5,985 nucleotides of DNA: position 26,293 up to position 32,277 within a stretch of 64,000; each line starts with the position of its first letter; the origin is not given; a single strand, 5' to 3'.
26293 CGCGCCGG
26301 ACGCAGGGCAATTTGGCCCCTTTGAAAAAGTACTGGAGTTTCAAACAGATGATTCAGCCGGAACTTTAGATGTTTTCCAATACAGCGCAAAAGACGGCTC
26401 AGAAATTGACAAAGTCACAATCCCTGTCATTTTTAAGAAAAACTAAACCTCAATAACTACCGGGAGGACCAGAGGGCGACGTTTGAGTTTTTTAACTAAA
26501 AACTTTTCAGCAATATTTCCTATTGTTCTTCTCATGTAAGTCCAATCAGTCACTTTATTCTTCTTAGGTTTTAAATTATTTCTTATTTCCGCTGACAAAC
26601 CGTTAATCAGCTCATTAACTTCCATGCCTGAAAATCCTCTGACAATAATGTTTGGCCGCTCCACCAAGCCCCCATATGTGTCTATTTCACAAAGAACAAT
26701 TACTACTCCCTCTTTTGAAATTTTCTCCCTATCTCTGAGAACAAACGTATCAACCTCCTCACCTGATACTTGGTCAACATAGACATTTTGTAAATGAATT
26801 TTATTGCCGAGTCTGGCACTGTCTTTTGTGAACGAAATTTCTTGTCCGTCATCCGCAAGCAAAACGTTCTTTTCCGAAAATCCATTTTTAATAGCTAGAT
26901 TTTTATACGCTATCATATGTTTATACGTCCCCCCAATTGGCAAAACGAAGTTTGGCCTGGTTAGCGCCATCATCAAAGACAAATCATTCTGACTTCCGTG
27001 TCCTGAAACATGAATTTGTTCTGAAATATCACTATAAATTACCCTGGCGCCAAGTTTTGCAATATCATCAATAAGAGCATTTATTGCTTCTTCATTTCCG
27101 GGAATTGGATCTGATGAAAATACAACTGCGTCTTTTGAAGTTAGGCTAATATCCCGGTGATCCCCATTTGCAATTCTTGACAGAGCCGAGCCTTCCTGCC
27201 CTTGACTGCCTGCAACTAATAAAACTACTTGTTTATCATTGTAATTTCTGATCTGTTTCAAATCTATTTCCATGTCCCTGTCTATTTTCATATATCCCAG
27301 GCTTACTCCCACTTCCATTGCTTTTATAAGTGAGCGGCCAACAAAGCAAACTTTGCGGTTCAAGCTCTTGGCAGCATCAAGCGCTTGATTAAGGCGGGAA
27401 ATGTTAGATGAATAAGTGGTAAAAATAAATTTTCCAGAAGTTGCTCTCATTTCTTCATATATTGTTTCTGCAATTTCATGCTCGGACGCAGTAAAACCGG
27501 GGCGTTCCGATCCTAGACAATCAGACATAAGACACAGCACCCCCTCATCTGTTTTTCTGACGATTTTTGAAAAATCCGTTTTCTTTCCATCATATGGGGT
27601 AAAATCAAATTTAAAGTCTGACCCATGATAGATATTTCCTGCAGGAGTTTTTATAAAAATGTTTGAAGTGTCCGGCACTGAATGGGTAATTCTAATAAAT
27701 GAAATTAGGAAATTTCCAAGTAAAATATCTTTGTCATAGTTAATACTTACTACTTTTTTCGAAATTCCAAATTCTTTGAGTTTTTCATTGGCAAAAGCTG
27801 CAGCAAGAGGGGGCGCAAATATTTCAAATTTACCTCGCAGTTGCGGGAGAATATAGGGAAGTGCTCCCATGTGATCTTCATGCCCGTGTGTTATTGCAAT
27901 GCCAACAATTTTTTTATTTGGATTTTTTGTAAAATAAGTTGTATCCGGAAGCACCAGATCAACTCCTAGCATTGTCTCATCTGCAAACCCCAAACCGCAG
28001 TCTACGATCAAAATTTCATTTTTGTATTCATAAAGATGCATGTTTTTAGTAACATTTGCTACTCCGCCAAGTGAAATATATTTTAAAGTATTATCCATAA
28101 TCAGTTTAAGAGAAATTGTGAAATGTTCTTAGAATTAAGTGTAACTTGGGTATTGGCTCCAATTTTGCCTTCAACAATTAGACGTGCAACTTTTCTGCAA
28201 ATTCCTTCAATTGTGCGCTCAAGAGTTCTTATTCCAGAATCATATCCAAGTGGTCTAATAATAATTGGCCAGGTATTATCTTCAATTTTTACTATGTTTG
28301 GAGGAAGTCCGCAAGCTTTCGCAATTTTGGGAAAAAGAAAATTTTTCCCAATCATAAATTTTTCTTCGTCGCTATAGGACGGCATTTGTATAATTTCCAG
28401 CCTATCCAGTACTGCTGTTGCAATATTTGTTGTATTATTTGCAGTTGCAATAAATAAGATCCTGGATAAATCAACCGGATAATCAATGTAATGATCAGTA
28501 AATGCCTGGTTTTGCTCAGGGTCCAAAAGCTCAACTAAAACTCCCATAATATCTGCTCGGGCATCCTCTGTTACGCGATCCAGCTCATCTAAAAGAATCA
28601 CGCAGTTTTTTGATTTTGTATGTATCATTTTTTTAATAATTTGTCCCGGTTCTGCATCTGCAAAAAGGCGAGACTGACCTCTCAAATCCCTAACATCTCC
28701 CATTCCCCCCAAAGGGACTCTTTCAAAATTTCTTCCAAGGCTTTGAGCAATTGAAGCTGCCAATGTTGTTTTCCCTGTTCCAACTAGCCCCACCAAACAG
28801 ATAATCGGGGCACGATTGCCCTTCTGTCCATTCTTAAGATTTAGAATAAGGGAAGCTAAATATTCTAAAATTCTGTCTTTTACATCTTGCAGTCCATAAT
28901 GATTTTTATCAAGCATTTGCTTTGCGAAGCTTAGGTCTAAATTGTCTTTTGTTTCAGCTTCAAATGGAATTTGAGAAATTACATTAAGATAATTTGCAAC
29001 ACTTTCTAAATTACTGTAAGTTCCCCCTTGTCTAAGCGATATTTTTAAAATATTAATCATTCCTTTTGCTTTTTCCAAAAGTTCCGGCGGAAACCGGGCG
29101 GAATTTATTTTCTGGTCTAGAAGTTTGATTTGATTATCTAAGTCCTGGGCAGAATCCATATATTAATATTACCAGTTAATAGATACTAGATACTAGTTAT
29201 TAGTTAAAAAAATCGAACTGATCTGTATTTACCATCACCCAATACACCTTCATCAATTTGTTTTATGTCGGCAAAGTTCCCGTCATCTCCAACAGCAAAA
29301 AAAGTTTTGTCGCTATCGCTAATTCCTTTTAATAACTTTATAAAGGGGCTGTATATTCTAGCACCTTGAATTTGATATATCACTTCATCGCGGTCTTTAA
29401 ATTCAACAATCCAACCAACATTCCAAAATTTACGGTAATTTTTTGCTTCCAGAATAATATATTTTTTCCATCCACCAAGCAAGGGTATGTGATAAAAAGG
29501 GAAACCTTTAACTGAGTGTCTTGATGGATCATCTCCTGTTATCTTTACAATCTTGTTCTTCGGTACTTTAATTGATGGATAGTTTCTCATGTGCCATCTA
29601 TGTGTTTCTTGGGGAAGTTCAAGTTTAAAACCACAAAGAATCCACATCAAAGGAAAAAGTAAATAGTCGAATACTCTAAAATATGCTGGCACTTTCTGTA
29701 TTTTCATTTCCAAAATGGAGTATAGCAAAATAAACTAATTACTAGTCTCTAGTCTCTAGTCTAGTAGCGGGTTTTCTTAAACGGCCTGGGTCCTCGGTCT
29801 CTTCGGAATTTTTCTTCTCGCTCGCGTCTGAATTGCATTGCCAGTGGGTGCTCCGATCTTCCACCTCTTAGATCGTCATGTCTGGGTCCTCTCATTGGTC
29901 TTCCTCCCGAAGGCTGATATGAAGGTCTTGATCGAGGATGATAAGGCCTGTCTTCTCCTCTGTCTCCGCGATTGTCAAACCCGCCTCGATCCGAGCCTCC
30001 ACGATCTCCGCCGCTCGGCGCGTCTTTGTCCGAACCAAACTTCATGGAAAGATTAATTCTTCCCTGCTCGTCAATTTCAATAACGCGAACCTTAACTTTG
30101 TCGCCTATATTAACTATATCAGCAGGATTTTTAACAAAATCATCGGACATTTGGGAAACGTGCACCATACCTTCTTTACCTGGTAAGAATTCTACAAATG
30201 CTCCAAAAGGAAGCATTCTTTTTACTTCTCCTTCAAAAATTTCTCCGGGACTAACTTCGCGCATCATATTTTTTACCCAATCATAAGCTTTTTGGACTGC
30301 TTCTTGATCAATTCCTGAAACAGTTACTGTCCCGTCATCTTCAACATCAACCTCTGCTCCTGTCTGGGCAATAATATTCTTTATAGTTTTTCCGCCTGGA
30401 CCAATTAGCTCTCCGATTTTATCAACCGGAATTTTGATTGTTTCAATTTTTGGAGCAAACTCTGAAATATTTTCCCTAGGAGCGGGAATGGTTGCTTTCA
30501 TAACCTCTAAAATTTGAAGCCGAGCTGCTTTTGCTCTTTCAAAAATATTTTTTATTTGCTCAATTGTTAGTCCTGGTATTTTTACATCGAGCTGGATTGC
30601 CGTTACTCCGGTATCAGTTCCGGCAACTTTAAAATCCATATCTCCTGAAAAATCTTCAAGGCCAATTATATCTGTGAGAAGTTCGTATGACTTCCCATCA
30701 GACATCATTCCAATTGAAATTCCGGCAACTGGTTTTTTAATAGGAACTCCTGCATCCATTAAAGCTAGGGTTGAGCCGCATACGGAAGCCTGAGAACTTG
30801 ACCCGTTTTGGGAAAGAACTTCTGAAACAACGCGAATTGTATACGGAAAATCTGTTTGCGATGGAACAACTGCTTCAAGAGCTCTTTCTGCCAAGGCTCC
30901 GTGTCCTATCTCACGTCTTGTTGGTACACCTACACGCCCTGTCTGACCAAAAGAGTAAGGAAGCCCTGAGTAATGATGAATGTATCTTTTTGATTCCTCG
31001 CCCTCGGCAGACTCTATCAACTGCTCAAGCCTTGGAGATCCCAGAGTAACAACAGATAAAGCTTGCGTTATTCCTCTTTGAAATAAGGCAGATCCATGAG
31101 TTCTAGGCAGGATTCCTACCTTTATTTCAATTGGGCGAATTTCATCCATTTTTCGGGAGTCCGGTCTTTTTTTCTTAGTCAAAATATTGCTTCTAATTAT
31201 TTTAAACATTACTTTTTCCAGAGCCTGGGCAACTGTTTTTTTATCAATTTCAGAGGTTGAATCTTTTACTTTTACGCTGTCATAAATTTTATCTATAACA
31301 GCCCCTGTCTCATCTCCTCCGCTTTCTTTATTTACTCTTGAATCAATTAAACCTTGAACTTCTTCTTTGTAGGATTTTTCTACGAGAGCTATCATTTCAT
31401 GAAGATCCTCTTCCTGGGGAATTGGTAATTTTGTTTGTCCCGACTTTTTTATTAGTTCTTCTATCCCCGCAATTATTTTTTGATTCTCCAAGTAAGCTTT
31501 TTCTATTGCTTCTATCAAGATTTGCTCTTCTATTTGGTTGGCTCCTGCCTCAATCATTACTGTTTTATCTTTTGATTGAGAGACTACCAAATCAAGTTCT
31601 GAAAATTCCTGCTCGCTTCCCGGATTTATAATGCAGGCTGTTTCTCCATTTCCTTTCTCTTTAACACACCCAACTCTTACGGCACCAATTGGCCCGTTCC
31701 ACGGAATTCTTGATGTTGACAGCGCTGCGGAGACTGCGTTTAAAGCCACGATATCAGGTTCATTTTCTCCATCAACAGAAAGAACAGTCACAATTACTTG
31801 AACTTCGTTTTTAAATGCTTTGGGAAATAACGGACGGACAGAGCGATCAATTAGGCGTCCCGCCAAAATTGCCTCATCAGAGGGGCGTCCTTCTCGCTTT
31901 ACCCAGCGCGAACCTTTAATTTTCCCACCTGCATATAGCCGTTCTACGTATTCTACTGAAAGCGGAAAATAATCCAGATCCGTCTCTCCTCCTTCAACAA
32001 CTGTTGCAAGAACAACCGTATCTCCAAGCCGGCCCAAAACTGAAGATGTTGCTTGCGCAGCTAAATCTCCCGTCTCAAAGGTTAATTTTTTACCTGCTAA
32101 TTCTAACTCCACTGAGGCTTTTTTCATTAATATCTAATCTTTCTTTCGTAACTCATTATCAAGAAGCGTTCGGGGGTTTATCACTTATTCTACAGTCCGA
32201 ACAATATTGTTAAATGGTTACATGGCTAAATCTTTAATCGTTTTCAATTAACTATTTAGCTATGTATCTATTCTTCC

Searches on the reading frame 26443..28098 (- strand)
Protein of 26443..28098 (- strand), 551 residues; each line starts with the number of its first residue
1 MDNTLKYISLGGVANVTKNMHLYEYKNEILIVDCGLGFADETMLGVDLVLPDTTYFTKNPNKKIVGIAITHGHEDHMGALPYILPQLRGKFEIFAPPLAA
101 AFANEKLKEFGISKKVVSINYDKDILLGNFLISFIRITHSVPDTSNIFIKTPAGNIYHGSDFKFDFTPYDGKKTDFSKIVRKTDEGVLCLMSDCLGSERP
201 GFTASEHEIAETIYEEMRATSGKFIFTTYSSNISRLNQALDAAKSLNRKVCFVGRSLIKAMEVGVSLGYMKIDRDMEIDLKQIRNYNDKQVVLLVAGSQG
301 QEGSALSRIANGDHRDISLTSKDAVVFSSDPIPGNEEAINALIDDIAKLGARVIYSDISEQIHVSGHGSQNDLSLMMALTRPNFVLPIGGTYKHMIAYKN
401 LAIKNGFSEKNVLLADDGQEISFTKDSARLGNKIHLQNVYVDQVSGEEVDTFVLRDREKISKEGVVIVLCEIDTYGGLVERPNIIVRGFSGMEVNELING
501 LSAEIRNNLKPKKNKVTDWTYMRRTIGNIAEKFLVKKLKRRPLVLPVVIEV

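Call 99: search_protein_families(library=pfam, proteins=[window:26443-28098:-], max_evalue=0.00001)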
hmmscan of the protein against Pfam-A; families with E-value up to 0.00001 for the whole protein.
window:26443-28098:- (551 aa): 4 families
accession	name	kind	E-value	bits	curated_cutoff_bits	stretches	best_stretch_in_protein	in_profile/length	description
PF22505.1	RNase_J_b_CASP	-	4.1e-43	146.6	27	1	222-345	2-125/126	Ribonuclease J, beta-CASP domain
PF17770.6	RNase_J_C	-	2.3e-19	70.7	23.8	1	453-551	1-102/102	Ribonuclease J C-terminal domain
PF00753.33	Lactamase_B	-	3.9e-07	30.6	22.7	1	19-89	7-69/196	Metallo-beta-lactamase superfamily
PF12706.13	Lactamase_B_2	-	4.7e-06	26.8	27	1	57-163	24-144/200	Beta-lactamase superfamily domain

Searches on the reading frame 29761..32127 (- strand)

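Call 99: search_protein_families(library=pfam, proteins=[window:29761-32127:-], max_evalue=0.00001)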
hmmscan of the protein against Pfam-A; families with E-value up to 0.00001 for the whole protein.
window:29761-32127:- (788 aa): 5 families
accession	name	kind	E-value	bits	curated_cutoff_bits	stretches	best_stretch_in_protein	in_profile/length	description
PF01138.27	RNase_PH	-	3.5e-55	186.4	25.5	2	329-462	1-130/130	3' exoribonuclease family, domain 1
PF00575.29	S1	-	2.4e-20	73.1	22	1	627-696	4-74/74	S1 RNA binding domain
PF00013.35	KH_1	-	2.8e-15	56.3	21.5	1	562-618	2-64/66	KH domain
PF03725.20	RNase_PH_C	-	2e-13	50.5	20.8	1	145-212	1-65/67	3' exoribonuclease family, domain 2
PF23459.1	S1_RRP5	-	6.1e-06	27.2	27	0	626-688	2-64/72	RRP5 S1 domain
